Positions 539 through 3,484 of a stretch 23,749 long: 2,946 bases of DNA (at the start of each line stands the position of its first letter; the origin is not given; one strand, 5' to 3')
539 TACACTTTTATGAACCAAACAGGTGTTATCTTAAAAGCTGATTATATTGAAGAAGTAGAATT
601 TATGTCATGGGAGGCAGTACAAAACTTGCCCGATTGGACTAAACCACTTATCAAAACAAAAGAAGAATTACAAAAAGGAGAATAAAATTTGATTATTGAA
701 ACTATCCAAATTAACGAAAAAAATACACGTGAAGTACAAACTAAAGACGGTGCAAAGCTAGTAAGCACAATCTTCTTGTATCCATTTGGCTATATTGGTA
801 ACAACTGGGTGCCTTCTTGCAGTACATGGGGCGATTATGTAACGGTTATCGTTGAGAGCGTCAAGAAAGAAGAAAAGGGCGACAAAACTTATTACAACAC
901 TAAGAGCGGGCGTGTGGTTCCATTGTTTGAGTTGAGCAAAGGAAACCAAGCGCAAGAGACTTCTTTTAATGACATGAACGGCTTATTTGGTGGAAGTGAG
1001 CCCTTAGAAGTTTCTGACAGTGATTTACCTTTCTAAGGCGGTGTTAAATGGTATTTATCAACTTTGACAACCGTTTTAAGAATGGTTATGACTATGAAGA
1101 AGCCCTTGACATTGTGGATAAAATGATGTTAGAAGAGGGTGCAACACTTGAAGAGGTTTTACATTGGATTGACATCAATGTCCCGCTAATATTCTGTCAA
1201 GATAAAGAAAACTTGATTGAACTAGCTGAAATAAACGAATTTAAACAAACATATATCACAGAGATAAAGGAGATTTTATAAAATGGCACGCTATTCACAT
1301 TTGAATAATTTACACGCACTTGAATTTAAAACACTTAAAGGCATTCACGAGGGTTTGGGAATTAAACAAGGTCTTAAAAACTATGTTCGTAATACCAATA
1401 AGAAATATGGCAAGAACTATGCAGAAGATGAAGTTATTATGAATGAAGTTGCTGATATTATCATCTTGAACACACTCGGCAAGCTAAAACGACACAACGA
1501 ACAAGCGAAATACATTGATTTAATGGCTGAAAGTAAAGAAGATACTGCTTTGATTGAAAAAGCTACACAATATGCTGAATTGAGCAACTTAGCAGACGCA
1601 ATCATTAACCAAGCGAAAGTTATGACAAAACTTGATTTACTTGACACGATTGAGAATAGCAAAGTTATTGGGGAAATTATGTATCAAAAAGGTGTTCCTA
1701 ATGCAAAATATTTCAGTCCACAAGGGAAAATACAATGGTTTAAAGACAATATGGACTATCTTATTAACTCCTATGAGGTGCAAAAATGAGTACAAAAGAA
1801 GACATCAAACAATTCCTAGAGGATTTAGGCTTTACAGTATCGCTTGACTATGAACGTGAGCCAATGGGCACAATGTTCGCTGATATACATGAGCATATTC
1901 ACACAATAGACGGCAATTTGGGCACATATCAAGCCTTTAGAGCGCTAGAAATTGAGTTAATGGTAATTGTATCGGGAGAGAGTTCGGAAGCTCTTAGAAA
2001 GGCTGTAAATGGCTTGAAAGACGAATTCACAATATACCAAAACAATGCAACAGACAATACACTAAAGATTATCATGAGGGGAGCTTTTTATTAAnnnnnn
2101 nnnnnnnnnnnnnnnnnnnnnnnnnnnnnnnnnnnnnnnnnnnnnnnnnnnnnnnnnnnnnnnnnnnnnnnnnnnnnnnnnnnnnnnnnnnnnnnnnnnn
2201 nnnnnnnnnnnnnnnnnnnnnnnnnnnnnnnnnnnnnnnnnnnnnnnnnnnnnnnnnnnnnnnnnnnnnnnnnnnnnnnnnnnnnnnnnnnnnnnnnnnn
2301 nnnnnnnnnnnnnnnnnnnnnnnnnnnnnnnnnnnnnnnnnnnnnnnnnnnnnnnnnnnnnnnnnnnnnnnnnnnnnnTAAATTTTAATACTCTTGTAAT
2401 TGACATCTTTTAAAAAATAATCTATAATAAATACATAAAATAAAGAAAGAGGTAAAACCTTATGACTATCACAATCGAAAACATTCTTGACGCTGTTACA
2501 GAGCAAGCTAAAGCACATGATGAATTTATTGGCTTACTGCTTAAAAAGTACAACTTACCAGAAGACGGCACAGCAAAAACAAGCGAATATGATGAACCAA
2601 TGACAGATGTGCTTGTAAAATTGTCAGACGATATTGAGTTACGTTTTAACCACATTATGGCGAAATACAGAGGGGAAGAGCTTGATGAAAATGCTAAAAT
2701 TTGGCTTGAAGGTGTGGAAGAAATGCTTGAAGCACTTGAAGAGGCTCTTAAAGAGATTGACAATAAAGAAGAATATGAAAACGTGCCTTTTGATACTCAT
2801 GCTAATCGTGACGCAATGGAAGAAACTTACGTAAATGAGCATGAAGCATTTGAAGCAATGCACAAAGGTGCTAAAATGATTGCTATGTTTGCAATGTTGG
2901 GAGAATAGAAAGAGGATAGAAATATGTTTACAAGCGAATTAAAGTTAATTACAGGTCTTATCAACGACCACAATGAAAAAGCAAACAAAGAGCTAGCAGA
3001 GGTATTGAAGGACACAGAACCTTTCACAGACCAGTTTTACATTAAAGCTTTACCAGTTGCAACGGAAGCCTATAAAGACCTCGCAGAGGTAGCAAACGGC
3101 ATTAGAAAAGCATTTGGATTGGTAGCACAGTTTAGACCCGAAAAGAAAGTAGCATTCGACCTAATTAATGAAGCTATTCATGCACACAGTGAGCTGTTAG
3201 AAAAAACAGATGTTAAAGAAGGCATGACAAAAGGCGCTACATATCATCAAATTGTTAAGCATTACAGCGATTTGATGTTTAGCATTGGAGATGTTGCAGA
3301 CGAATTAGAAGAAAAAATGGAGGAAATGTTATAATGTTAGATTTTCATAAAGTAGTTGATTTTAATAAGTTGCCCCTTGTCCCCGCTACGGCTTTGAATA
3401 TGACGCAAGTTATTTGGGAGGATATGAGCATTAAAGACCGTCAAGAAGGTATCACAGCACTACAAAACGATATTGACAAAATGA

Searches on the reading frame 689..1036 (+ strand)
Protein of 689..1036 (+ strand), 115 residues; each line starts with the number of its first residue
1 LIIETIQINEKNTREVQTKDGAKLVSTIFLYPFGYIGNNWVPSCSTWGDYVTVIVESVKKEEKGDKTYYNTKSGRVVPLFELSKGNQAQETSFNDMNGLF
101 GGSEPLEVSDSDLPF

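Call 25: search_protein_families(library=phrogs, proteins=[window:689-1036:+], max_evalue=0.001)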
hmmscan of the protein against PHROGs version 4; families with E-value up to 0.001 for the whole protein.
window:689-1036:+ (115 aa): 1 family
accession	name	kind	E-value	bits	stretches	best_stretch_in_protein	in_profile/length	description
phrog_1278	-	DNA, RNA and nucleotide metabolism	1.5e-24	87.3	1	2-115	4-119/119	single strand DNA binding protein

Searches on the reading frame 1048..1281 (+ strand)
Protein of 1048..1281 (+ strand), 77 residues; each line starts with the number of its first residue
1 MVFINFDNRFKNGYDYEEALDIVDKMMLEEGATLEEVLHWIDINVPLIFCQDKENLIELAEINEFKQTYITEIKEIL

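Call 25: search_protein_families(library=phrogs, proteins=[window:1048-1281:+], max_evalue=0.001)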
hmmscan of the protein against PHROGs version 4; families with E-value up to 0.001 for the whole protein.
window:1048-1281:+ (77 aa): 1 family
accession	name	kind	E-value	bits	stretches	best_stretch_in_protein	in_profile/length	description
phrog_1295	-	unknown function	1.1e-10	42.7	1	12-70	3-65/71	-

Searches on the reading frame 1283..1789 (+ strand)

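Call 26: search_protein_families(library=phrogs, proteins=[window:1283-1789:+], max_evalue=0.001)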
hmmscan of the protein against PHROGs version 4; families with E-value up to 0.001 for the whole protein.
window:1283-1789:+ (168 aa): 1 family
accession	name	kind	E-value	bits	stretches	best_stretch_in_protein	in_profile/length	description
phrog_1317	-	unknown function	2.7e-37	129.2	1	17-165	3-160/162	-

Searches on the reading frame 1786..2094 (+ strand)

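Call 26: search_protein_families(library=phrogs, proteins=[window:1786-2094:+], max_evalue=0.001)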
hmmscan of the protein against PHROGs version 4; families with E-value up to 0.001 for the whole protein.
window:1786-2094:+ (102 aa): 1 family
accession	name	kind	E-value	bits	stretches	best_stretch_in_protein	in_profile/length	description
phrog_10525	-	unknown function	1.1e-35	123.1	1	3-102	7-106/107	-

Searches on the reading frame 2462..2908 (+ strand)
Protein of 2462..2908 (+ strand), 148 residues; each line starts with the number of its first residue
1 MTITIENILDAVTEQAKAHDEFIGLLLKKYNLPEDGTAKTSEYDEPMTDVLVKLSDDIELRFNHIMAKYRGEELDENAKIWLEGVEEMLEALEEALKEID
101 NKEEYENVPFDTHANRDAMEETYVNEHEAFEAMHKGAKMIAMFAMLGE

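Call 8: search_protein_families(library=pfam, proteins=[window:2462-2908:+], max_evalue=1)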
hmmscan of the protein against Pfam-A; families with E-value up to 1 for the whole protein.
window:2462-2908:+ (148 aa): 2 families
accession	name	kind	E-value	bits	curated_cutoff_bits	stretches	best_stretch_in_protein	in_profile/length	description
PF08321.18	PPP5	-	0.05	14.2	23.5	1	53-102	24-72/93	PPP5 TPR repeat region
PF16282.11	SANT_DAMP1_like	-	0.1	13.2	29.1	1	41-84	27-60/80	SANT/Myb-like domain of DAMP1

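Call 9: search_protein_families(library=phrogs, proteins=[window:2462-2908:+], max_evalue=1)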
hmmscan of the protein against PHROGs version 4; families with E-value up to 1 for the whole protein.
window:2462-2908:+ (148 aa): 4 families
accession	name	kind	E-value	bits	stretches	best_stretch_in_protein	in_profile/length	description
phrog_4937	-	unknown function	0.13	13.6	1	77-104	30-57/67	-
phrog_34764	-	unknown function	0.15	13.1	0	85-128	28-75/114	-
phrog_15610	-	other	0.17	13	1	89-134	58-103/105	protease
phrog_3550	-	unknown function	0.93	10.9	1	48-123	4-71/79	-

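Call 48: search_dna_similar(query=window:2462-2905:+, collection=phages, mode=protein, max_evalue=0.01, max_rows=25)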
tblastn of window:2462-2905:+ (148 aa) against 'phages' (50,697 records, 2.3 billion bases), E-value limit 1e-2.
No match.

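Call 63: search_protein_families(library=ncbifam, proteins=[window:2462-2908:+], max_evalue=0.1)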
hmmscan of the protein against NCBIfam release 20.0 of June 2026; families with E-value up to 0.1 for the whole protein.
window:2462-2908:+ (148 aa): 1 family
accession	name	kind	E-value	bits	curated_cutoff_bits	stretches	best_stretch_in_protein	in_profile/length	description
NF038025.1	dapto_LiaX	exception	0.052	12.2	350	1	71-135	92-155/512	daptomycin-sensing surface protein LiaX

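Call 64: search_protein_families(library=padloc, proteins=[window:2462-2908:+], max_evalue=0.1)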
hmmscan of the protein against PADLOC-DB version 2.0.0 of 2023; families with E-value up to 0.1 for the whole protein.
window:2462-2908:+ (148 aa): 0 families

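Call 75: predict_structure(protein=window:2462-2905:+)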
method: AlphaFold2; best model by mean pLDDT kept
length: 148 residues; sequences in the alignment: 1
mean_pLDDT: 49.3   pTM: 0.35
mean pLDDT of the five models: 49.3, 48.3, 47.3, 47.1, 41.1
residues with pLDDT >= 90: 0; 70-90: 1; 50-70: 70; < 50: 77
segments of 3 or more residues with pLDDT < 50: 25-27, 29-33, 36-46, 98-136, 138-148
pLDDT, mean of each block of 10 residues (from residue 1): 51 53 49 47 47 55 59 63 60 51 37 37 43 48 38
secondary structure, 60 per line:
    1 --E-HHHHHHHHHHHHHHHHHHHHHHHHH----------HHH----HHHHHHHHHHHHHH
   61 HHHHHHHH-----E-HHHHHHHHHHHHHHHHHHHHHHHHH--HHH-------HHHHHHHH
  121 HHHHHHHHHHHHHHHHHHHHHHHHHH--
elements in order: H5-29 H47-68 H76-100 H113-146

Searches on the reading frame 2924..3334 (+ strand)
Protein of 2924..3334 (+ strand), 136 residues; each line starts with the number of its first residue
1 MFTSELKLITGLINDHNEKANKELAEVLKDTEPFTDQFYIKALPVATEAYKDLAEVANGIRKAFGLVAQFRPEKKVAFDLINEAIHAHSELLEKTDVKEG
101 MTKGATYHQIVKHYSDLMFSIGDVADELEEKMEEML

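Call 26: search_protein_families(library=phrogs, proteins=[window:2924-3334:+], max_evalue=0.001)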
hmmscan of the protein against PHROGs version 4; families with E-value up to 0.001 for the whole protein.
window:2924-3334:+ (136 aa): 1 family
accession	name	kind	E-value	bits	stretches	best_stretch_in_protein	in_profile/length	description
phrog_10769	-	unknown function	0.00053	21.5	1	35-135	27-121/124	-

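Call 63: search_protein_families(library=ncbifam, proteins=[window:2924-3334:+], max_evalue=0.1)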
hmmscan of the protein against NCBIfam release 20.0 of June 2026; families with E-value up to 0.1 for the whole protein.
window:2924-3334:+ (136 aa): 1 family
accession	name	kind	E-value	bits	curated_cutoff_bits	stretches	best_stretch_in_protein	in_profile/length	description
NF045518.1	H2_NiFeSe_large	exception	0.04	12.7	780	1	19-78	186-245/485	NiFeSe hydrogenase large subunit HysA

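Call 64: search_protein_families(library=padloc, proteins=[window:2924-3334:+], max_evalue=0.1)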
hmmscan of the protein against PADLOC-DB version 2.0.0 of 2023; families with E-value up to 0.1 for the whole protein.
window:2924-3334:+ (136 aa): 0 families
